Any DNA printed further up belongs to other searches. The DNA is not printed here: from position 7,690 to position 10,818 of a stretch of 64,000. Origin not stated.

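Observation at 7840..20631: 4,263-aa secreted giant combining adhesin-type beta-strand repeats with a terminal C25 protease and no recognisable anchor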

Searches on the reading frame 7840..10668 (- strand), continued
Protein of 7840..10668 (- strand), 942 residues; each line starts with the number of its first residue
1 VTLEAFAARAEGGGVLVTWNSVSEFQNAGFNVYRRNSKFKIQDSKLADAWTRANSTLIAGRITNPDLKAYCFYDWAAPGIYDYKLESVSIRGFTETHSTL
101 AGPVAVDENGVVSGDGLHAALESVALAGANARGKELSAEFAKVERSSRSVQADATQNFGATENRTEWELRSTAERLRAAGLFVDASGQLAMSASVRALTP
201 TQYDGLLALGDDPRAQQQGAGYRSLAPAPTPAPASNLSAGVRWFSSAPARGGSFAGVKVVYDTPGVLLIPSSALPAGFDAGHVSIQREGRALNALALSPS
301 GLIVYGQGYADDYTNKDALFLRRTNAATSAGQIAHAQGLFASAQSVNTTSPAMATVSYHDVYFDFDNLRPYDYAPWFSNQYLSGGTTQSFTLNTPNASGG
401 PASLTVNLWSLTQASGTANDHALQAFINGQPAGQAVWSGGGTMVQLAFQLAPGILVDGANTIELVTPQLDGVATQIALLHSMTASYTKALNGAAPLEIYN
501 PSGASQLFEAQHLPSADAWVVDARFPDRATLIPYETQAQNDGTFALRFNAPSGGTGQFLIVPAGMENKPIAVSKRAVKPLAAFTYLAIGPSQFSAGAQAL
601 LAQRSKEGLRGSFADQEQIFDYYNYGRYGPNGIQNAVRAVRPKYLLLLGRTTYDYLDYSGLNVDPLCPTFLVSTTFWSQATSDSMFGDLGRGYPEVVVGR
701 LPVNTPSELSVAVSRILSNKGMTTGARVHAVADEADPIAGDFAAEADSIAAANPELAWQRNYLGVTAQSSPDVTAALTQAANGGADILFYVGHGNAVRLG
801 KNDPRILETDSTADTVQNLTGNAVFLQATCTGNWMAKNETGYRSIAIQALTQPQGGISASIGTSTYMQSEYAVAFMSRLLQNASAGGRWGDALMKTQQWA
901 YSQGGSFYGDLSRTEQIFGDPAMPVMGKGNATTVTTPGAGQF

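Call 46: search_solved_structures(query=A1, max_evalue=1, show_alignments=3)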
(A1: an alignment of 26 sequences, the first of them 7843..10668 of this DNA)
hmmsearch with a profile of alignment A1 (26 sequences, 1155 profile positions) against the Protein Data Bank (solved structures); distinct sequences matched with E-value up to 1: 3.
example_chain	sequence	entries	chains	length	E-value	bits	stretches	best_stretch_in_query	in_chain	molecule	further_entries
6za2_A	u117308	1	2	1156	2.9e-26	95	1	716-1144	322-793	Por secretion system protein porU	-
4ief_B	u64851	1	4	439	3.9e-13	51.6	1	894-1150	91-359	Gingipain R2 Mature Domain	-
1cvr_A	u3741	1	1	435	7.9e-13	50.5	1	894-1143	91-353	GINGIPAIN R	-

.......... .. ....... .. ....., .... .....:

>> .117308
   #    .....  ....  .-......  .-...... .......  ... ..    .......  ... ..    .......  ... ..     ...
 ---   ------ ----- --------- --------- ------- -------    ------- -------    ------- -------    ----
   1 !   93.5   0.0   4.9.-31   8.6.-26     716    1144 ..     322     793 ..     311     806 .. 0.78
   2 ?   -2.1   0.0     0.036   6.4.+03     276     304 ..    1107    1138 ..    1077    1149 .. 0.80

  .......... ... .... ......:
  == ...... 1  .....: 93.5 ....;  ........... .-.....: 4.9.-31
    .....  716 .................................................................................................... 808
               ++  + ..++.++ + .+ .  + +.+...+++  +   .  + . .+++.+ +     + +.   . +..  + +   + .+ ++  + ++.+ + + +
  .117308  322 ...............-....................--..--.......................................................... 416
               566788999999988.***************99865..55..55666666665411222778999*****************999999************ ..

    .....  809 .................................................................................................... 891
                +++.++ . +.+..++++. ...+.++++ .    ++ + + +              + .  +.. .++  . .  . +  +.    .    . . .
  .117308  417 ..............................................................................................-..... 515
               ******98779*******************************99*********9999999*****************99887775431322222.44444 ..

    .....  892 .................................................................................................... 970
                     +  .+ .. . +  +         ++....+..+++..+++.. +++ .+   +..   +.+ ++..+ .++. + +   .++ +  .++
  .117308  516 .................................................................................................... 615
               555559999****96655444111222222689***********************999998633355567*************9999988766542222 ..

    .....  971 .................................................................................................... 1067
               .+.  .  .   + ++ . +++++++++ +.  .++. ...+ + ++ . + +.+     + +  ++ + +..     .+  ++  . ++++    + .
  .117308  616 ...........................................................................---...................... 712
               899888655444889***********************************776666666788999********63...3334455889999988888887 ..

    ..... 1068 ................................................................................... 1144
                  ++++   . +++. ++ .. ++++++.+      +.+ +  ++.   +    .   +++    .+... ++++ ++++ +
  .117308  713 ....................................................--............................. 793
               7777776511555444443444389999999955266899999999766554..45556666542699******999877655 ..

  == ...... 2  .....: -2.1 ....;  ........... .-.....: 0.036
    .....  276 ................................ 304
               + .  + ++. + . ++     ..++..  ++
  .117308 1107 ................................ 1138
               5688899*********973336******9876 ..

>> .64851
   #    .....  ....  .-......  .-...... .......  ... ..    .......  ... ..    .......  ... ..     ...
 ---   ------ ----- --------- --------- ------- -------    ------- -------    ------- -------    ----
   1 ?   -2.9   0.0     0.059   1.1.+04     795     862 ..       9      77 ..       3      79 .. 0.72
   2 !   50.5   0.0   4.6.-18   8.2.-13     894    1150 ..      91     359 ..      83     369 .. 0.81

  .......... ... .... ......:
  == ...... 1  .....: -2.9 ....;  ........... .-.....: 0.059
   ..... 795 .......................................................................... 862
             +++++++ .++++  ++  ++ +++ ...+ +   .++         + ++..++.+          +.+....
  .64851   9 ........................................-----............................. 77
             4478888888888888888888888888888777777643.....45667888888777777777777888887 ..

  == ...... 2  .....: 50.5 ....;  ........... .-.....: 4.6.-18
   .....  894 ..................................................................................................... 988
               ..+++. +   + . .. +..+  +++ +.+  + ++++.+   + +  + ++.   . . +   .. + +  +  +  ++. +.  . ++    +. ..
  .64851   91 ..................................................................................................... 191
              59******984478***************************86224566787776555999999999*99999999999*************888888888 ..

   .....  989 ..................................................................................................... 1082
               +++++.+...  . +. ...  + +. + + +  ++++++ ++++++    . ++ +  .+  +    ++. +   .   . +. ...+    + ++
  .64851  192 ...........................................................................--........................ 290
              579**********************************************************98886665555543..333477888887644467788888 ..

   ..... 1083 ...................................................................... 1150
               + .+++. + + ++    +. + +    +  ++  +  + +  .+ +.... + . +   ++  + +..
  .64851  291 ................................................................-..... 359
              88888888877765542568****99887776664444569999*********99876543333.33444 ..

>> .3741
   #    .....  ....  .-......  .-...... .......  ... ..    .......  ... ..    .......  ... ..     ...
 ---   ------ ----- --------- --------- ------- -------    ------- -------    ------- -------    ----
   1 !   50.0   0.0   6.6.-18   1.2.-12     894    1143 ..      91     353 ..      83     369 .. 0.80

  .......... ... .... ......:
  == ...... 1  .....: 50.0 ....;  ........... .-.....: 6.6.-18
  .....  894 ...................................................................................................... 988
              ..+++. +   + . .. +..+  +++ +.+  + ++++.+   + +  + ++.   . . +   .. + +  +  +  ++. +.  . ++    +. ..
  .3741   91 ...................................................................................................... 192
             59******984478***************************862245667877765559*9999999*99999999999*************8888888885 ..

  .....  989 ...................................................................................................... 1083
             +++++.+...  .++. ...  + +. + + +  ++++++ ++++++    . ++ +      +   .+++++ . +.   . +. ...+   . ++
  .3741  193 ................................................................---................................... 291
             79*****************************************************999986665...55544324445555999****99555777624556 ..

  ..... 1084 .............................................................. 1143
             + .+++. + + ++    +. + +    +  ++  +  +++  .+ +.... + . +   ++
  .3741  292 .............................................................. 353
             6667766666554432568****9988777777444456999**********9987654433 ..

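Call 65: search_protein_families(library=ncbifam, proteins=[window:7840-10668:-], max_evalue=0.1)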
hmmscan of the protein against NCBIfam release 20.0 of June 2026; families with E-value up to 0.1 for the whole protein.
window:7840-10668:- (942 aa): 2 families
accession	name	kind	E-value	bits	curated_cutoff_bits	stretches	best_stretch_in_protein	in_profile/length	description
NF033707.1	T9SS_sortase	equivalog_domain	3e-34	117.9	420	1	376-925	161-732/1095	type IX secretion system sortase PorU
NF052324.1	PorU_rel_Nterm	equivalog_domain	1.7e-11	43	450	1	371-709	186-541/879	putative type IX secretion system sortase PorU2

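Call 70: search_protein_representatives(alignment_id=A1)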
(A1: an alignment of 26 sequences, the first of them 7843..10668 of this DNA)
Query: 26 sequences, 1155 profile positions. Proteins with E-value up to 0.001 (for the whole library): 48712; up to 1e-10: 18892; up to 1e-30: 7479. The best 150 are listed.
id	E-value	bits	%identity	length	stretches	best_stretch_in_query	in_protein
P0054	0.0e+00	1580.5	-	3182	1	27-1154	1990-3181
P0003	0.0e+00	1576.4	-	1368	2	411-1135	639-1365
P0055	0.0e+00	1540.9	-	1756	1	26-1155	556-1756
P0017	0.0e+00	1525.0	-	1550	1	28-1153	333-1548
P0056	0.0e+00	1485.2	-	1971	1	32-1147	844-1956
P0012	0.0e+00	1478.9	-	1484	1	41-1152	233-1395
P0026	0.0e+00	1475.7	-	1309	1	27-1142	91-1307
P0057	0.0e+00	1465.7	-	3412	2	34-1155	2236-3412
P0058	0.0e+00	1448.8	-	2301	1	27-1147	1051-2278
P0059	0.0e+00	1445.4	-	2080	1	27-1153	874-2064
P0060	0.0e+00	1441.3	-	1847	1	27-1146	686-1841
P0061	0.0e+00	1437.6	-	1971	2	51-1155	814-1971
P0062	0.0e+00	1420.0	-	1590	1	46-1148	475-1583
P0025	0.0e+00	1409.8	-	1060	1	152-1144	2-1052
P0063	0.0e+00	1401.2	-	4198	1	27-1140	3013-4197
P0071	0.0e+00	1320.5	-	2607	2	71-1155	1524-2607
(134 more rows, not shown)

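Call 82: search_protein_families(library=pfam, proteins=[P0063, P0054, P0071], max_evalue=0.0001)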
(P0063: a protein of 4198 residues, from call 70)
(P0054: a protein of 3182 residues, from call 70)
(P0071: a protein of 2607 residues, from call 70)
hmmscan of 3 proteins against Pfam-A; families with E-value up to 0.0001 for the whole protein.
P0063 (4198 aa): 2 families
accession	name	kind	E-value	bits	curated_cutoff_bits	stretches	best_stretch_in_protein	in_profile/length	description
PF12951.13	PATR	-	6e-60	199.4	27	10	2519-2547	1-29/30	Passenger-associated-transport-repeat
PF01364.23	Peptidase_C25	-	5.9e-40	138.1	23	1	3852-4192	1-373/374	Peptidase family C25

P0054 (3182 aa): 5 families
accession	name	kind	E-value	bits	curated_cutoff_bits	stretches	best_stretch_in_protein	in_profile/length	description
PF01364.23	Peptidase_C25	-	1.4e-40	140.1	23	1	2809-3145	2-373/374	Peptidase family C25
PF12951.13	PATR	-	2.2e-18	66.4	27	3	2037-2065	2-30/30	Passenger-associated-transport-repeat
PF01833.30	TIG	-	1e-12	48.3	20.9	2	300-394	1-84/84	IPT/TIG domain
PF07691.17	PA14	-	9e-08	32.5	24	1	543-646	22-133/147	PA14 domain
PF00754.31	F5_F8_type_C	-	1.4e-05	25.6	28.2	1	40-190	3-115/127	F5/8 type C domain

P0071 (2607 aa): 1 family
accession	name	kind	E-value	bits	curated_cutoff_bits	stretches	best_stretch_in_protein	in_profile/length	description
PF01364.23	Peptidase_C25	-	1.9e-35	123.3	23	1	2254-2586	6-372/374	Peptidase family C25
